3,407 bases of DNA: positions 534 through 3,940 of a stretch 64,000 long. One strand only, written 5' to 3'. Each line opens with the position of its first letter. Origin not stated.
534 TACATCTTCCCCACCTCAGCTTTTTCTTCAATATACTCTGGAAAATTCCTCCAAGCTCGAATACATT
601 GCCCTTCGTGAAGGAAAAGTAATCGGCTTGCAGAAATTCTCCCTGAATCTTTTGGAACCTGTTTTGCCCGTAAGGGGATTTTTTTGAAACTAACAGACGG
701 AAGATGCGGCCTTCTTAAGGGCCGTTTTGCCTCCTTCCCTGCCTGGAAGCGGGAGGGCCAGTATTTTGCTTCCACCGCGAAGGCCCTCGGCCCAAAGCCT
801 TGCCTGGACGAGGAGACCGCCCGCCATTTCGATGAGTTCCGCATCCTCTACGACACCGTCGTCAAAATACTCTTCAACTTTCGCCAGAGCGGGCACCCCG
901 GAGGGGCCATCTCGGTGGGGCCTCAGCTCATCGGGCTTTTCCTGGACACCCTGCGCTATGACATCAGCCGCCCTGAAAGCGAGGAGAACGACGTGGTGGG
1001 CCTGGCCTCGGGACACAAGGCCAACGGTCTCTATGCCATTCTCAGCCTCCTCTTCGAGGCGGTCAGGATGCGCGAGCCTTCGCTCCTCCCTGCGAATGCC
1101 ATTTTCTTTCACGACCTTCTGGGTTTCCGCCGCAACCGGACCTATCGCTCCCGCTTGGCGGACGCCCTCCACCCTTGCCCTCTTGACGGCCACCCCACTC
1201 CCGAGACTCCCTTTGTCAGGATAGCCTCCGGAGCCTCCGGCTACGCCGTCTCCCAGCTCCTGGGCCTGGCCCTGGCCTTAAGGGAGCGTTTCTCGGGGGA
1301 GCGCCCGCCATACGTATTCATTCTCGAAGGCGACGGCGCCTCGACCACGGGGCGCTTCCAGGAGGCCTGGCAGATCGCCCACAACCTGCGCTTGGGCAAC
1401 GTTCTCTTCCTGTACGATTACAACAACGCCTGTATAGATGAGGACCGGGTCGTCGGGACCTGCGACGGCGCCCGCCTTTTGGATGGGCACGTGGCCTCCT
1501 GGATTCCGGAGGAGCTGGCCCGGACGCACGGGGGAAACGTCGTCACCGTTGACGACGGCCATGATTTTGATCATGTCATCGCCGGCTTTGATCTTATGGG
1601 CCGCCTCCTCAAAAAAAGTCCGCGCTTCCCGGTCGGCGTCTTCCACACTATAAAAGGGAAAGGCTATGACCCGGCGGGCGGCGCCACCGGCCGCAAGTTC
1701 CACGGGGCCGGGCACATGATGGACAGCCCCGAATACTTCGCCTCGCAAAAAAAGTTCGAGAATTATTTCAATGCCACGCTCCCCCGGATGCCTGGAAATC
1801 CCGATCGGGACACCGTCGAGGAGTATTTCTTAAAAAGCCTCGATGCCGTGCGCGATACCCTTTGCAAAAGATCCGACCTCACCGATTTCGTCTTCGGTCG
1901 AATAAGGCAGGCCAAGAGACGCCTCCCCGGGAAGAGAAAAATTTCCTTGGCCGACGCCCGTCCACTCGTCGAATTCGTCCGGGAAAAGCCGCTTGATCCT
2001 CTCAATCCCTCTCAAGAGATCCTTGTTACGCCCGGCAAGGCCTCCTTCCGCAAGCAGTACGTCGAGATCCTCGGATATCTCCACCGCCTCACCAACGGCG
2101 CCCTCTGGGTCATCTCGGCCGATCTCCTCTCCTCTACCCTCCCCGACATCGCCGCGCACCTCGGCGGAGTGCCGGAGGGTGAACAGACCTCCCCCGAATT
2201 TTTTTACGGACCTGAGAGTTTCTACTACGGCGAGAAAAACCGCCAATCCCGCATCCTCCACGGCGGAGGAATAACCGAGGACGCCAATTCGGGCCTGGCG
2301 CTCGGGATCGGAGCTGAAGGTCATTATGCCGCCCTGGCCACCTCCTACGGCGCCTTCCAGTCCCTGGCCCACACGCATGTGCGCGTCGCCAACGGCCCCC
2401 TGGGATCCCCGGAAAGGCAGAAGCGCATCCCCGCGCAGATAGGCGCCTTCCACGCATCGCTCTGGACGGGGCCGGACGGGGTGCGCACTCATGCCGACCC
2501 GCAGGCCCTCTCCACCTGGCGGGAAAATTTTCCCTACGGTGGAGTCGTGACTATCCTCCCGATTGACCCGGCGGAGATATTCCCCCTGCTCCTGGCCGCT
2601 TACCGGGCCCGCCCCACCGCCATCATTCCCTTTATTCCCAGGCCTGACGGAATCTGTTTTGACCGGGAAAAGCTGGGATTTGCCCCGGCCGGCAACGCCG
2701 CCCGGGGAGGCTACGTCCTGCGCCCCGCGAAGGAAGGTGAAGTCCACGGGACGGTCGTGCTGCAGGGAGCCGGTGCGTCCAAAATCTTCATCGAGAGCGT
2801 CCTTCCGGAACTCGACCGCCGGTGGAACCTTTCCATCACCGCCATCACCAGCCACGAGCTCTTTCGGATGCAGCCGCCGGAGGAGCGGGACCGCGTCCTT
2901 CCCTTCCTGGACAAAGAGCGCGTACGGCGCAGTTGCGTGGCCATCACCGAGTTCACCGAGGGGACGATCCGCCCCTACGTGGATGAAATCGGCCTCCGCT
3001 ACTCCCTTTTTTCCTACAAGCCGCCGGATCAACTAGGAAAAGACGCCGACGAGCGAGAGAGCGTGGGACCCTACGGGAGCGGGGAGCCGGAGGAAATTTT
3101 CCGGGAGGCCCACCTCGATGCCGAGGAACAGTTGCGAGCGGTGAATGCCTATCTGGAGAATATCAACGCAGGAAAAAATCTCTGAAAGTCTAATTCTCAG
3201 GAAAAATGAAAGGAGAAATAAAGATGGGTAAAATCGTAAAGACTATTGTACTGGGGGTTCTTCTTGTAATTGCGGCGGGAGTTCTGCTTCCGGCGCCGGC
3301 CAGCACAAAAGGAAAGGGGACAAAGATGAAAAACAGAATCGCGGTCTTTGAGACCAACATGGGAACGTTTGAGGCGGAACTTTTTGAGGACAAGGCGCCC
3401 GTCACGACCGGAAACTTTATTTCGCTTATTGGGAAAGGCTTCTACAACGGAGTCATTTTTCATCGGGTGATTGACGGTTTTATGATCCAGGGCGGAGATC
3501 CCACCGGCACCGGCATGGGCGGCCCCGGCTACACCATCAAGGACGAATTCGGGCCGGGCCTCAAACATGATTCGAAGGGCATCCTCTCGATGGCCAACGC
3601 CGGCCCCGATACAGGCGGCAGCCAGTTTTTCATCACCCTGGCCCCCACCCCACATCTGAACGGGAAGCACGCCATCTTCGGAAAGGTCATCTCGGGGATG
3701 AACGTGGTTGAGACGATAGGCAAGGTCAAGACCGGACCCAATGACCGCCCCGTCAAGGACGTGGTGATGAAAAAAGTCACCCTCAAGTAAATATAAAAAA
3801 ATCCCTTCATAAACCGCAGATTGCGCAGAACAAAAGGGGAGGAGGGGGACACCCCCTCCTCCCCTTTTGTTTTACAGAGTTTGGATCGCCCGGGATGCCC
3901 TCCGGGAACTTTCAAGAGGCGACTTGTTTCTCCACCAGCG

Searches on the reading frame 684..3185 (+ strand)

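Call 29: search_protein_families(library=pfam, proteins=[window:684-3185:+], max_evalue=0.0001)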
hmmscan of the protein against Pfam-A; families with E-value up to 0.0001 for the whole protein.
window:684-3185:+ (833 aa): 1 family
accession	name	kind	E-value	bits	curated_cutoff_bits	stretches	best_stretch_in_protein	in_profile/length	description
PF00456.26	Transketolase_N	-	2e-12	47.2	22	1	168-259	96-195/334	Transketolase, thiamine diphosphate binding domain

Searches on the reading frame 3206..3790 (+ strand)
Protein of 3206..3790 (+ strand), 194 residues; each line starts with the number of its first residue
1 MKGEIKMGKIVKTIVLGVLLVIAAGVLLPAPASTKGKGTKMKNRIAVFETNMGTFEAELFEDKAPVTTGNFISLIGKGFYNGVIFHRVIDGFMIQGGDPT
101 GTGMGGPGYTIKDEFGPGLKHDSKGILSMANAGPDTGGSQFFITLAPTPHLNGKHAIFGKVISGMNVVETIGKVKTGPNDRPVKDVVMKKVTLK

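Call 29: search_protein_families(library=pfam, proteins=[window:3206-3790:+], max_evalue=0.0001)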
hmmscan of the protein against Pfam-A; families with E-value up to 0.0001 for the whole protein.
window:3206-3790:+ (194 aa): 1 family
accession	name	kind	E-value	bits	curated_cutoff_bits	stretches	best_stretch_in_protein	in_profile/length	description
PF00160.26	Pro_isomerase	-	3e-53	180.7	21.7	1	47-192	3-158/159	Cyclophilin type peptidyl-prolyl cis-trans isomerase/CLD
